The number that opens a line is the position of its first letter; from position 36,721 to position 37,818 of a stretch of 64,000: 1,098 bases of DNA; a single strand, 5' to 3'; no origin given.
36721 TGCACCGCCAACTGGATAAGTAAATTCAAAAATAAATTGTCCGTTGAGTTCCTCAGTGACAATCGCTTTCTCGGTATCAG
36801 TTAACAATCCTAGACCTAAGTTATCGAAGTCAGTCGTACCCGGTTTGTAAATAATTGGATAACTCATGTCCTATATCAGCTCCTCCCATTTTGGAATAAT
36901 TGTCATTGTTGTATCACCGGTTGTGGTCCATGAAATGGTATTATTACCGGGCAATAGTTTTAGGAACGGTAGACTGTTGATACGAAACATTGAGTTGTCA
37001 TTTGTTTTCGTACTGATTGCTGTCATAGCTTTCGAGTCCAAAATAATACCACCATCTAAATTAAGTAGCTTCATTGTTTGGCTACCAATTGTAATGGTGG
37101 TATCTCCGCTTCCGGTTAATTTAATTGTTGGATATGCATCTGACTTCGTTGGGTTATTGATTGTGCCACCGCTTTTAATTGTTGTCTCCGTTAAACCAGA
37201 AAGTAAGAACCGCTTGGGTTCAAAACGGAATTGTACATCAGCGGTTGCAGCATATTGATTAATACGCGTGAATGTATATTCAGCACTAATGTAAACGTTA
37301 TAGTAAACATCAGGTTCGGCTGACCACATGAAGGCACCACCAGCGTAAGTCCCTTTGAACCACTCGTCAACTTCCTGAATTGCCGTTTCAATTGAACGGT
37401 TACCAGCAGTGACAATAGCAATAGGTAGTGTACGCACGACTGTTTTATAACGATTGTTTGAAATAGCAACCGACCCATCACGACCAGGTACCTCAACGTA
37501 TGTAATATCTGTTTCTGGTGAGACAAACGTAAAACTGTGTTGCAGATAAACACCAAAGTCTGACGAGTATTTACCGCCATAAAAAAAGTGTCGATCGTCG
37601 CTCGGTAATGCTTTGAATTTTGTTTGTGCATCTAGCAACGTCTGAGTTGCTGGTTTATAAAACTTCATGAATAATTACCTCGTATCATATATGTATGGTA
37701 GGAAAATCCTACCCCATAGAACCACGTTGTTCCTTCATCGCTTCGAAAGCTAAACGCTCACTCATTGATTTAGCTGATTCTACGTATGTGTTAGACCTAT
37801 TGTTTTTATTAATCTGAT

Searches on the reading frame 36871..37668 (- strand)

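Call 92: search_protein_families(library=pfam, proteins=[window:36871-37668:-], max_evalue=0.001)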
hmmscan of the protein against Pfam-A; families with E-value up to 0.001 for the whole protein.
window:36871-37668:- (265 aa): 1 family
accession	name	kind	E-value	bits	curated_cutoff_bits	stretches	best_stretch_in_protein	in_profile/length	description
PF05709.17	Sipho_tail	-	2.1e-06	28.4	24.2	1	41-147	17-116/118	Phage tail protein RIFT-related domain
